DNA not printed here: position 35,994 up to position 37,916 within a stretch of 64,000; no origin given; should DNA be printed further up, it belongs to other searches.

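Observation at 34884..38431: Anchor-less FrdB-FrdA-NuoF gene trio: candidate soluble NADH-dependent fumarate reductase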

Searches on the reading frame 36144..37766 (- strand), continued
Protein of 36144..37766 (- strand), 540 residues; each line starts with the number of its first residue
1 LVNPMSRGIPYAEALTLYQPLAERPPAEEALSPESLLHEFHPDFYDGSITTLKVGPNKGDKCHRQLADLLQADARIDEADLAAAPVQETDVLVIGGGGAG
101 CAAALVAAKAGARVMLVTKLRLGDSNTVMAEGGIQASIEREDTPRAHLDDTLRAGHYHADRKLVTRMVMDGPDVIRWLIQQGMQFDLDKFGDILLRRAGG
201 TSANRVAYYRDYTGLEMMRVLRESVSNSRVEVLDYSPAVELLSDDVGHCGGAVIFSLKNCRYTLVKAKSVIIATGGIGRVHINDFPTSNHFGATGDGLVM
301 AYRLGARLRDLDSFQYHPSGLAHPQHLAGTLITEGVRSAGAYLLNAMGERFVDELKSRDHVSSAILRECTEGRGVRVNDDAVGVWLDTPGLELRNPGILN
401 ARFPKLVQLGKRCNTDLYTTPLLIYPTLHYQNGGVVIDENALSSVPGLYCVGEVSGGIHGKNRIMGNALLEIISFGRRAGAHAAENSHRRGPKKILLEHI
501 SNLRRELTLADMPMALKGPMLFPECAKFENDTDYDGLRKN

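Call 26: search_protein_families(library=pfam, proteins=[L067:10972-12477:-, L063:4474-4869:+, L036:936-2312:-, L034:13319-14239:+, L075:15484-16383:-, L015:10948-11301:-, L017:303-1727:+], max_evalue=0.01)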
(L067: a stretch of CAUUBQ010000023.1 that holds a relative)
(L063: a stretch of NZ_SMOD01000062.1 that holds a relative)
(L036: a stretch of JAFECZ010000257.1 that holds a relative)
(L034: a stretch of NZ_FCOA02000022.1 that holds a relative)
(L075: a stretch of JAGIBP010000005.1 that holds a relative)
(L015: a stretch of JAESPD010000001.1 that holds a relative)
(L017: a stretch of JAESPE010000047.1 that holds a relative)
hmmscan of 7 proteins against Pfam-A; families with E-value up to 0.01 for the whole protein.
L067:10972-12477:- (501 aa): 2 families
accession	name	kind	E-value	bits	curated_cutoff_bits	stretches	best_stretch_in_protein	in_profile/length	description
PF00939.25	Na_sulph_symp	-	1.3e-136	456.8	27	1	24-501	8-472/472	Sodium:sulfate symporter transmembrane region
PF03600.22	CitMHS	-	6.7e-18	65.3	31.9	1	57-419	1-319/336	Citrate transporter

L063:4474-4869:+ (131 aa): 1 family
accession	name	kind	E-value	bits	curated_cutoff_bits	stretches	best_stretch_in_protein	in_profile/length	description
PF01361.26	Tautomerase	-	6e-05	23.3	22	1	2-50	1-49/60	Tautomerase enzyme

L036:936-2312:- (458 aa): 1 family
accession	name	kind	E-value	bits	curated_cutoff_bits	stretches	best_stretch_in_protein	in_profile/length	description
PF11737.13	DUF3300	-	6e-87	291.3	25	1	69-306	1-227/227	Protein of unknown function (DUF3300)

L034:13319-14239:+ (306 aa): 1 family
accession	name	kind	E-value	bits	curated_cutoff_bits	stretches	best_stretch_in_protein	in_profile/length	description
PF11453.13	DUF2950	-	1.6e-111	372.3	20.2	1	37-304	1-274/274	Protein of unknown function (DUF2950)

L075:15484-16383:- (299 aa): 2 families
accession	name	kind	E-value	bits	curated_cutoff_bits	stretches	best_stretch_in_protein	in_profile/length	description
PF03466.25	LysR_substrate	-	8e-48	163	28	1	91-294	2-206/209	LysR substrate binding domain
PF00126.33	HTH_1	-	3.4e-22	78.6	26.6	1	7-66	1-60/60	Bacterial regulatory helix-turn-helix protein, lysR family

L015:10948-11301:- (117 aa): 0 families

L017:303-1727:+ (474 aa): 2 families
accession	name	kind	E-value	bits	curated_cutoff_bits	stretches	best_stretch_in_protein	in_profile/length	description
PF03600.22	CitMHS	-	9.4e-50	170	31.9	1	64-410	11-336/336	Citrate transporter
PF00939.25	Na_sulph_symp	-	0.00054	19.5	27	1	204-431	212-435/472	Sodium:sulfate symporter transmembrane region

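Call 42: search_protein_families(library=pfam, proteins=[L009:6012-7217:+, L009:4567-5907:+, L018:6032-6856:+, L018:11331-12632:+, L025:5027-6877:+, L025:11438-12538:+, L027:5928-6776:+, L021:11983-13545:+, L013:4192-6564:+, L010:6031-7950:+], max_evalue=0.0001)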
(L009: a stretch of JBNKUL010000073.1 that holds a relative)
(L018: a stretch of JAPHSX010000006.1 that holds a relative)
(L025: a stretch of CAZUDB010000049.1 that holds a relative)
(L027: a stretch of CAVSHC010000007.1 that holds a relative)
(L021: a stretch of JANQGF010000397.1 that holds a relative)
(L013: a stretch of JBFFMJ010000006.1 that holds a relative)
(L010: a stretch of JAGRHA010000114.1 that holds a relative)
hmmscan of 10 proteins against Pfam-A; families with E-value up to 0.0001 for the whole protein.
L009:6012-7217:+ (401 aa): 10 families
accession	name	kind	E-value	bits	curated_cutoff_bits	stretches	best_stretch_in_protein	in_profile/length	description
PF01494.25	FAD_binding_3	-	3e-23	83.1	22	1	2-334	1-336/349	FAD binding domain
PF07992.20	Pyr_redox_2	-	1.3e-09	38.4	26.1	1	3-36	1-34/291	Pyridine nucleotide-disulphide oxidoreductase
PF05834.18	Lycopene_cycl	-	2e-07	30.9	23.4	0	4-33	1-32/380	Lycopene cyclase protein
PF13738.12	Pyr_redox_3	-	3.1e-07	30.4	30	1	7-36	2-32/305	Pyridine nucleotide-disulphide oxidoreductase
PF00890.30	FAD_binding_2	-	6.4e-07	29.3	20.4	1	4-38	1-35/414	FAD binding domain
PF01266.30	DAO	-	2.2e-06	27.9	27.9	1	4-35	1-33/353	FAD dependent oxidoreductase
PF03486.20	HI0933_like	-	2.6e-06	27.5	50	1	4-35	2-33/244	HI0933-like protein Rossmann domain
PF13450.12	NAD_binding_8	-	2.9e-06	27.9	21.9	1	7-35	1-29/68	NAD(P)-binding Rossmann-like domain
PF01946.23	Thi4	-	1.1e-05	25.2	26.2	1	1-35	16-51/235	Thi4 family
PF00070.33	Pyr_redox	-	1.8e-05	25.6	22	0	5-35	2-32/82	Pyridine nucleotide-disulphide oxidoreductase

L009:4567-5907:+ (446 aa): 2 families
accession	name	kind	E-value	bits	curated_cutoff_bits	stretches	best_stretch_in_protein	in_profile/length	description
PF00990.26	GGDEF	-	3.8e-50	170.2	23.8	1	287-441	1-161/161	Diguanylate cyclase, GGDEF domain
PF00571.33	CBS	-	4.1e-31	107.5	24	3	204-251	5-52/57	CBS domain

L018:6032-6856:+ (274 aa): 0 families

L018:11331-12632:+ (433 aa): 2 families
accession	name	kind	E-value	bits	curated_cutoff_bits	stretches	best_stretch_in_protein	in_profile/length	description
PF13356.12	Arm-DNA-bind_3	-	4.6e-13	49.6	27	1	16-102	1-81/83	Arm DNA-binding domain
PF22022.2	Phage_int_M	-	9.3e-05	23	27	0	112-194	3-84/96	Phage integrase central domain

L025:5027-6877:+ (616 aa): 3 families
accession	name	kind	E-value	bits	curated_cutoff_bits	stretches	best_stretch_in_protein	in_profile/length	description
PF00664.28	ABC_membrane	-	4.8e-41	141.7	28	1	36-312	2-274/274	ABC transporter transmembrane region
PF00005.33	ABC_tran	-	5.6e-33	114.9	25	1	374-523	1-137/137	ABC transporter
PF02463.25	SMC_N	-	2.8e-07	30.7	40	1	439-563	135-209/220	RecF/RecN/SMC N terminal domain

L025:11438-12538:+ (366 aa): 2 families
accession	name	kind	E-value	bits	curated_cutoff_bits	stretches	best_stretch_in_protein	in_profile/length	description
PF15902.12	Sortilin-Vps10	-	3.6e-14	52.8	33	1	215-306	25-114/446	Sortilin, neurotensin receptor 3,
PF02012.26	BNR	-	1.6e-05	24.6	27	0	124-134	1-11/12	BNR/Asp-box repeat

L027:5928-6776:+ (282 aa): 1 family
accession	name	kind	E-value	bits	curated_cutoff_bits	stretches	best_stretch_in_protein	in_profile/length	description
PF01223.29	Endonuclease_NS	-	6.3e-41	140.9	23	1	54-249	16-222/223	DNA/RNA non-specific endonuclease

L021:11983-13545:+ (520 aa): 3 families
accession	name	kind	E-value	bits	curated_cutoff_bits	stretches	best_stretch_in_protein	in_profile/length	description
PF00034.26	Cytochrom_C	-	9.4e-29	101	21.3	3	398-479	3-89/90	Cytochrome c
PF13442.11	Cytochrome_CBB3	-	1.9e-25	89.4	27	2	398-476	5-68/68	Cytochrome C oxidase, cbb3-type, subunit III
PF21342.2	SoxA-TsdA_cyt-c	-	1.8e-07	31.5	27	0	288-368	13-82/88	SoxA/TsdA, cytochrome c domain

L013:4192-6564:+ (790 aa): 4 families
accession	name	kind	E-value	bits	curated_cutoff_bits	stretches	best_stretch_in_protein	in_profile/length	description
PF13517.12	FG-GAP_3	-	1.9e-30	105.7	26.9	4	537-596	1-60/61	FG-GAP-like repeat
PF01839.29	FG-GAP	-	5.2e-21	74.5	22.1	0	476-499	2-25/37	FG-GAP repeat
PF22352.2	K319L-like_PKD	-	5.5e-08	33.2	27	1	335-406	13-83/84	K319L-like, PKD domain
PF18911.6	PKD_4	-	9e-07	29.3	27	1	317-358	1-42/85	PKD domain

L010:6031-7950:+ (639 aa): 1 family
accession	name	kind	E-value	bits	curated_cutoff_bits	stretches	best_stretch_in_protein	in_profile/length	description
PF12228.14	DUF3604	-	3.3e-202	673.5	20.4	1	67-639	2-591/591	Protein of unknown function (DUF3604)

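Call 45: predict_structure(alignment_id=A1)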
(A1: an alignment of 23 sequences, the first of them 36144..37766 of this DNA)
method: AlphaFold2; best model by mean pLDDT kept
length: 540 residues; sequences in the alignment: 23
mean_pLDDT: 70.9   pTM: 0.76
mean pLDDT of the five models: 70.9, 68.5, 62.4, 61.5, 50.0
residues with pLDDT >= 90: 97; 70-90: 232; 50-70: 110; < 50: 101
segments of 3 or more residues with pLDDT < 50: 1-5, 122-140, 186-212, 276-293, 460-467, 520-540
pLDDT, mean of each block of 10 residues (from residue 1): 57 92 81 78 67 85 76 71 87 85 93 84 43 39 63 61 71 74 53 34 37 61 87 83 89 83 91 58 37 62 84 60 62 63 91 75 85 82 89 84 70 86 73 75 92 62 46 84 85 78 87 69 35 31
secondary structure, 60 per line:
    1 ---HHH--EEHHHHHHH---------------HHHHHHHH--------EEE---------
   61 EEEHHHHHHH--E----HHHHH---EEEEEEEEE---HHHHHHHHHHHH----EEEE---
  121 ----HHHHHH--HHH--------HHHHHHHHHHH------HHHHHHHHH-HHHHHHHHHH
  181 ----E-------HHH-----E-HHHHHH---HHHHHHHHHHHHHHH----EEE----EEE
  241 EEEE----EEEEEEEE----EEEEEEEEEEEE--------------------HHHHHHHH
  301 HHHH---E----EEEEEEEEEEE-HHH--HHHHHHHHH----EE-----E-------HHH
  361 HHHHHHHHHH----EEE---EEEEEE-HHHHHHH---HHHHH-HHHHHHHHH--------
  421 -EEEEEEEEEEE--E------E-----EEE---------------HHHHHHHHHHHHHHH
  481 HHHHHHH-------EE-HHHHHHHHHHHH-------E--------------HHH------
elements in order: H11-17 H33-40 E49-51 E61-63 H64-70 H78-82 E86-94 H98-109 E114-117 H125-130 H144-154 H161-169 H171-180 H203-208 H212-226 E231-233 E238-244 E249-256 E261-272 H293-304 E313-323 H330-338 H358-370 E375-377 E381-386 H388-394 H398-402 H404-412 E422-432 E448-450 H466-487 H498-509

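Call 49: fold_search(model_id=the predicted structure, library=pdb)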
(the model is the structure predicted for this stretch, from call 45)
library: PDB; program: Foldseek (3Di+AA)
matches with E <= 10: 1950; with E <= 0.001: 1135
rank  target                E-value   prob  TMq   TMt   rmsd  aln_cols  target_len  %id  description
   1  1kf6_A                3.4e-27  1.00  0.63  0.60   5.4       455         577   30  E. coli Quinol-Fumarate Reductase with Bound Inhibitor HQNO (released 2002-03-13)
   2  5vpn_A                3.4e-27  1.00  0.62  0.58   4.8       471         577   29  E. coli Quinol fumarate reductase FrdA E245Q mutation (released 2017-06-21)
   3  6b58_C                6.3e-27  1.00  0.60  0.59   4.8       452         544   30  FrdA-SdhE assembly intermediate (released 2018-01-24)
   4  5vpn_E                7.0e-27  1.00  0.63  0.58   4.7       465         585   30  E. coli Quinol fumarate reductase FrdA E245Q mutation (released 2017-06-21)
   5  6c12_A                2.8e-26  1.00  0.55  0.56   5.9       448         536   28  SDHA-SDHE complex (released 2018-03-07)
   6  6b58_A                3.5e-26  1.00  0.60  0.60   4.8       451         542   29  FrdA-SdhE assembly intermediate (released 2018-01-24)
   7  6c12_B                4.6e-26  1.00  0.56  0.56   5.8       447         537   29  SDHA-SDHE complex (released 2018-03-07)
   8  6myr_A                1.0e-25  1.00  0.62  0.55   6.2       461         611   30  Avian mitochondrial complex II with thiapronil bound (released 2019-10-16)
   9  2fbw_A                1.1e-25  1.00  0.62  0.55   6.1       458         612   30  Avian respiratory complex II with carboxin bound (released 2005-12-20)
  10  1nek_A                1.2e-25  1.00  0.62  0.57   6.2       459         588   30  Complex II (Succinate Dehydrogenase) From E. Coli with ubiquinone bound (released 2003-02-25)
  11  6awf_A                1.2e-25  1.00  0.61  0.58   5.6       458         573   30  Escherichia coli quinol:fumarate reductase crystallized without dicarboxylate (released 2017-12-06)
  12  7d6v_A                2.1e-25  1.00  0.61  0.56   5.8       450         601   32  Mycobacterium smegmatis Sdh1 in complex with UQ1 (released 2021-04-07)
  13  2b76_A                3.7e-25  1.00  0.63  0.59   6.0       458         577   30  E. coli Quinol fumarate reductase FrdA E49Q mutation (released 2006-02-21)
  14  9fzl_2M               5.5e-25  1.00  0.62  0.56   5.7       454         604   31  Perkinsus marinus respiratory supercomplex CII2CIII2CIV2 in an intermediate state (released 2025-07-23)
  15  2h89_A                6.1e-25  1.00  0.62  0.56   6.4       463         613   30  Avian Respiratory Complex II with Malonate Bound (released 2006-06-20)
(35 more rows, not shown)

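Call 60: search_dna_similar(query=window:36144-37766:-, collection=plasmids, mode=protein, max_rows=40, max_evalue=1e-20)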
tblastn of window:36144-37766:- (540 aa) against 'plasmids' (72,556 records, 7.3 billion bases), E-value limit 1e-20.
Records with a match: 563; places in all: 611; records where one place covers at least 80% of the query: 16.
Best place of each record, by identity: <60% 563.
By first word of the organism name: Ralstonia 136; Rhizobium 127; Pantoea 74; Mesorhizobium 17; Paracoccus 15; Escherichia 14; Azospirillum 11; Bradyrhizobium 10; Caballeronia 9; Paraburkholderia 9; and 75 more.
By predicted mobility (MOB-suite, as given by PLSDB): non-mobilizable 354; mobilizable 167; conjugative 42.
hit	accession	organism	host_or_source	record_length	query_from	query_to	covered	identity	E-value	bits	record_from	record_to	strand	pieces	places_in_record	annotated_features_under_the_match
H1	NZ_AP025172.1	Cupriavidus sp. P-10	-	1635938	5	539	99%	58.5%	3e-173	550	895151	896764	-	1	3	none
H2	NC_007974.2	Cupriavidus metallidurans CH34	-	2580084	5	529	97%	59.2%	1e-176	559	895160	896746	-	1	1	none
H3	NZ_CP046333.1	Cupriavidus metallidurans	sedimentation pond in a zinc factory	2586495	5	529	97%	59.2%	1e-176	559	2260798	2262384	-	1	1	none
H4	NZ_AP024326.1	Caballeronia sp. NK8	-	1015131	5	540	99%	57.9%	4e-174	552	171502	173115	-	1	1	record has no annotation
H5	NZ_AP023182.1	Paraburkholderia sp. PGU19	Physopelta gutta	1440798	5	533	98%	57.7%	5e-173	549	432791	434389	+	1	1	record has no annotation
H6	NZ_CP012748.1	Paraburkholderia caribensis MBA4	soil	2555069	5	533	98%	57.7%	6e-173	548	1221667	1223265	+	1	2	none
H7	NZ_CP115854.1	Pseudoroseomonas cervicalis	-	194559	8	529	97%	57.9%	5e-162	517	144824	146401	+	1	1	FAD-binding protein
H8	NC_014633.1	Ilyobacter polytropus DSM 2926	marine mud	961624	31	523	91%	46.3%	2e-120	397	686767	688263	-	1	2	FAD-dependent oxidoreductase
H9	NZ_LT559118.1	Nonomuraea gerenzanensis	-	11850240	89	487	74%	38.6%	5e-46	181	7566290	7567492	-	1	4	none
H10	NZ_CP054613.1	Paenibacillus cellulosilyticus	cell culture,soil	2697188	73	478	75%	37.6%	9e-52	198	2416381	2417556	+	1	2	none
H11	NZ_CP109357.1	Streptomyces sp. NBC_01562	-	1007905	89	489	74%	38.0%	6e-46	181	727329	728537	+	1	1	record has no annotation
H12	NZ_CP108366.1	Streptomyces sp. NBC_01340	-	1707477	89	487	74%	38.0%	7e-46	180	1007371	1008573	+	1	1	none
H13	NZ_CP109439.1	Streptomyces sp. NBC_01483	-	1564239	89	489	74%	37.5%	4e-45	178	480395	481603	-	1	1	none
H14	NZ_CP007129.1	Gemmatirosa kalamazoonensis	-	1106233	86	484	74%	37.5%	5e-52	198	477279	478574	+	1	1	record has no annotation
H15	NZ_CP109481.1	Streptomyces sp. NBC_01450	-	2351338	89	489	74%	37.0%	2e-45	179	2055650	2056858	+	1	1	none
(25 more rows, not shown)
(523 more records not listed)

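Call 61: get_annotated_region(hit=H8, flank=7000)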
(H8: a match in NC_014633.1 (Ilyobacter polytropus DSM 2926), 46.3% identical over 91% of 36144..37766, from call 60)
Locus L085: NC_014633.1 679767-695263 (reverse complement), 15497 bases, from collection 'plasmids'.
description: Ilyobacter polytropus DSM 2926 plasmid pILYOP01, complete sequence
organism: Ilyobacter polytropus DSM 2926 (NCBI taxid 572544)
taxonomy: Bacteria; Fusobacteriota; Fusobacteriia; Fusobacteriales; Fusobacteriaceae; Ilyobacter; Ilyobacter polytropus; Ilyobacter polytropus DSM 2926
host: -; source: marine mud; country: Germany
typing (MOB-suite, as given by PLSDB): non-mobilizable; replicon rep_cluster_99
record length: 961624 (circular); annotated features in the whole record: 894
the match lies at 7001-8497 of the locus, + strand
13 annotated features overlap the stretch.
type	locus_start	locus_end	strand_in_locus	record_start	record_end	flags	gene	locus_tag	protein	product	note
CDS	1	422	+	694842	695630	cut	-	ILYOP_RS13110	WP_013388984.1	CoB--CoM heterodisulfide reductase iron-sulfur subunit B family protein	-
CDS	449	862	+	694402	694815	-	-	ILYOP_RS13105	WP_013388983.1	4Fe-4S dicluster domain-containing protein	-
CDS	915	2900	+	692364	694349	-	-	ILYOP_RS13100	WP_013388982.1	CoB--CoM heterodisulfide reductase iron-sulfur subunit A family protein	-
CDS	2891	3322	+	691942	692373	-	-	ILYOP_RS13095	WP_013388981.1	hydrogenase iron-sulfur subunit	-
CDS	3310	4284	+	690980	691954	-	-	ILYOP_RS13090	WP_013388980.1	4Fe-4S dicluster domain-containing protein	-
CDS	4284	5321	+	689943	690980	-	-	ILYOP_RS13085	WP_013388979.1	4Fe-4S dicluster domain-containing protein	-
CDS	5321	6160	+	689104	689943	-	-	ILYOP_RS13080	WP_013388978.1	FAD/NAD(P)-binding protein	-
CDS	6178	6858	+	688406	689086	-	-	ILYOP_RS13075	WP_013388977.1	4Fe-4S dicluster domain-containing protein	-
CDS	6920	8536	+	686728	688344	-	-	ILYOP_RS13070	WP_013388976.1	FAD-dependent oxidoreductase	-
CDS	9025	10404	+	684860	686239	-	-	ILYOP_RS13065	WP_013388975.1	aspartate aminotransferase family protein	-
CDS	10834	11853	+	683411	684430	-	-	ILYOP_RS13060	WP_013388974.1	TAXI family TRAP transporter solute-binding subunit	-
CDS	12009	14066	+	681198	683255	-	-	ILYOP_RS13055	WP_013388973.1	TRAP transporter permease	-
CDS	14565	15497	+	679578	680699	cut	-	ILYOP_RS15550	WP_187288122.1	sensor histidine kinase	-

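Call 62: get_annotated_region(hit=H7, flank=7000)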
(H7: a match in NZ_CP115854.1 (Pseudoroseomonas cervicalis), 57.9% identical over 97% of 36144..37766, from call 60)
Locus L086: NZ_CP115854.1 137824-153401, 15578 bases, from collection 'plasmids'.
description: Pseudoroseomonas cervicalis strain PL22-11A plasmid pL11-C, complete sequence
organism: Pseudoroseomonas cervicalis (NCBI taxid 204525)
taxonomy: Bacteria; Pseudomonadota; Alphaproteobacteria; Rhodospirillales; Acetobacteraceae; Pseudoroseomonas; Pseudoroseomonas cervicalis
host: -; source: -; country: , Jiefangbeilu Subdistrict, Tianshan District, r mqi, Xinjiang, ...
typing (MOB-suite, as given by PLSDB): non-mobilizable
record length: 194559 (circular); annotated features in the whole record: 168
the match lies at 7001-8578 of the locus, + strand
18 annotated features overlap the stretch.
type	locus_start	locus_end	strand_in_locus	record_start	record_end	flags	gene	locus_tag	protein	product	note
CDS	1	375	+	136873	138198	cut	-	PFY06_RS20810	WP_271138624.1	homoserine dehydrogenase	-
CDS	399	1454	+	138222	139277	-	-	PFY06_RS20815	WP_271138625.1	thiamine pyrophosphate-dependent dehydrogenase E1 component subunit alpha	-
CDS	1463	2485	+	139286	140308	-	-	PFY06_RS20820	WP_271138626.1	alpha-ketoacid dehydrogenase subunit beta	-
CDS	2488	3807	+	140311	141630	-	-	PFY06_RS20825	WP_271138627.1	acetoin dehydrogenase dihydrolipoyllysine-residue acetyltransferase subunit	-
CDS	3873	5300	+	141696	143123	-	-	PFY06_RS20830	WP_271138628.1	PTS transporter subunit IIC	GO:0009401 - phosphoenolpyruvate-dependent sugar phosphotransferase system [Evidence IEA]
CDS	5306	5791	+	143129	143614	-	-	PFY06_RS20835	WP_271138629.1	PTS sugar transporter subunit IIA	GO:0008643 - carbohydrate transport [Evidence IEA]; GO:0009401 - phosphoenolpyruvate-dependent sugar phosphotransferase ...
CDS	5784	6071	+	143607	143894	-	-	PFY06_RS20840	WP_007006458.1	PTS sugar transporter subunit IIB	GO:0008643 - carbohydrate transport [Evidence IEA]; GO:0009401 - phosphoenolpyruvate-dependent sugar phosphotransferase ...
CDS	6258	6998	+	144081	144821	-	-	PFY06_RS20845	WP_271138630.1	4Fe-4S dicluster domain-containing protein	-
CDS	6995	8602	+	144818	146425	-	-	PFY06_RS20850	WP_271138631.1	FAD-binding protein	-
CDS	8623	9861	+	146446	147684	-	-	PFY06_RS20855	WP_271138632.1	NADH-ubiquinone oxidoreductase-F iron-sulfur binding region domain-containing protein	-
CDS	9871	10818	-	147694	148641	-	-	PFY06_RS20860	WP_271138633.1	pirin family protein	-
CDS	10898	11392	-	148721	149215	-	-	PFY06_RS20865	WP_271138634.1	hypothetical protein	-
CDS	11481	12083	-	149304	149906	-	-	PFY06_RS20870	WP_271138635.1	DUF938 domain-containing protein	-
CDS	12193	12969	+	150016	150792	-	-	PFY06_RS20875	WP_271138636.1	serine O-acetyltransferase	GO:0006535 - cysteine biosynthetic process from serine [Evidence IEA]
CDS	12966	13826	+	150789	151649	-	-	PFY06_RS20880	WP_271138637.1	VOC family protein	-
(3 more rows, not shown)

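Call 65: find_homologous_proteins(query=L085:6920-8536:+)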
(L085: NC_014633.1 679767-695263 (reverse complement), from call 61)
Query L085:6920-8536:+ (538 aa): 8000 proteins with E <= 0.001 among 8000 candidates; the best 120 are listed.
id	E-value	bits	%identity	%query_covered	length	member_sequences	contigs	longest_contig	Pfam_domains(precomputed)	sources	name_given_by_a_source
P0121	0.0e+0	1205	100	100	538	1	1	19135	PF01266.31,PF00890.31,PF07992.21,PF03486.21,PF12831.14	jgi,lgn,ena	-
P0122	0.0e+0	1203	100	100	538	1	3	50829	PF01266.31,PF00890.31,PF07992.21,PF03486.21,PF12831.14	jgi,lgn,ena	-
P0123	0.0e+0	1191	98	100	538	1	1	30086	PF01266.31,PF00890.31,PF07992.21,PF03486.21,PF12831.14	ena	-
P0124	0.0e+0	1178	97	100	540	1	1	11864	PF01266.31,PF00890.31,PF07992.21,PF03486.21,PF12831.14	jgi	jgi:succinate dehydrogenase / fumarate reductase flavoprotein subunit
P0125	0.0e+0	1178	97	100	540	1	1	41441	PF01266.31,PF00890.31,PF07992.21,PF03486.21,PF12831.14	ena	-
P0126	0.0e+0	1177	97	100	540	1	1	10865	PF01266.31,PF00890.31,PF07992.21,PF03486.21,PF12831.14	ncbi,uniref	ncbi:FAD-dependent oxidoreductase [Ilyobacter sp.]|uniref:FAD-dependent oxidoreductase n=1 Tax=Ilyob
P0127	0.0e+0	1176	97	100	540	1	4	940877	PF01266.31,PF00890.31,PF07992.21,PF03486.21,PF12831.14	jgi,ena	jgi:succinate dehydrogenase / fumarate reductase flavoprotein subunit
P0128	0.0e+0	1170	96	100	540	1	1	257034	PF01266.31,PF00890.31,PF07992.21,PF03486.21,PF12831.14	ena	-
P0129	0.0e+0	1138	93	100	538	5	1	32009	PF01266.31,PF00890.31,PF07992.21,PF03486.21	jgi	jgi:succinate dehydrogenase / fumarate reductase flavoprotein subunit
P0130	0.0e+0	1084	89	100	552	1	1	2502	PF01266.31,PF00890.31,PF07992.21,PF03486.21,PF12831.14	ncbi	-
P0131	0.0e+0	1037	86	99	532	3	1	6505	PF01266.31,PF00890.31,PF07992.21,PF03486.21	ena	-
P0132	0.0e+0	1030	85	99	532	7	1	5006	PF01266.31,PF00890.31,PF07992.21,PF03486.21,PF12831.14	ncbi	-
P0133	0.0e+0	1018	83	99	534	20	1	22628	PF01266.31,PF00890.31,PF07992.21,PF03486.21,PF01134.29,PF12831.14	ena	-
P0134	1.4e-287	973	79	100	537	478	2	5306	PF01266.31,PF00890.31,PF07992.21,PF03486.21,PF01134.29,PF01494.26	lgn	-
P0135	1.6e-287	973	79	99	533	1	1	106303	PF01266.31,PF00890.31,PF07992.21,PF03486.21,PF12831.14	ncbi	-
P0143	1.1e-282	957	78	100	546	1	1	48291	PF01266.31,PF00890.31,PF07992.21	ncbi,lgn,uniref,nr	ncbi:FAD-dependent oxidoreductase [Marinisporobacter balticus]|uniref:Succinate dehydrogenase / fuma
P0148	8.7e-280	947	79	99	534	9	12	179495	PF01266.31,PF00890.31,PF07992.21,PF13738.13,PF03486.21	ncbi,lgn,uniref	ncbi:FAD-dependent oxidoreductase [Cetobacterium sp.]|uniref:FAD-dependent oxidoreductase n=1 Tax=Ce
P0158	6.0e-275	931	76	100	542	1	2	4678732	PF01266.31,PF00890.31,PF07992.21,PF03486.21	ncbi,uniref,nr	ncbi:FAD-binding protein [Clostridium estertheticum]|uniref:FAD-dependent oxidoreductase n=1 Tax=Clo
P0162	7.2e-274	928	76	99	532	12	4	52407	PF01266.31,PF00890.31,PF07992.21,PF03486.21,PF12831.14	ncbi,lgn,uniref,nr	ncbi:succinate dehydrogenase / fumarate reductase flavoprotein subunit [Acetoanaerobium pronyense]|u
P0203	4.3e-247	839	67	99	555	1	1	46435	PF01266.31,PF00890.31,PF07992.21,PF03486.21,PF12831.14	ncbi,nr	ncbi:MAG: FAD-dependent oxidoreductase [Bacillota bacterium]|nr:FAD-dependent oxidoreductase [Bacill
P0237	3.8e-242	823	68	98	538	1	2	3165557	PF00890.31,PF07992.21,PF03486.21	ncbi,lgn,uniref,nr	ncbi:FAD-binding protein [Natranaerobius thermophilus]|uniref:L-aspartate oxidase n=1 Tax=Natranaero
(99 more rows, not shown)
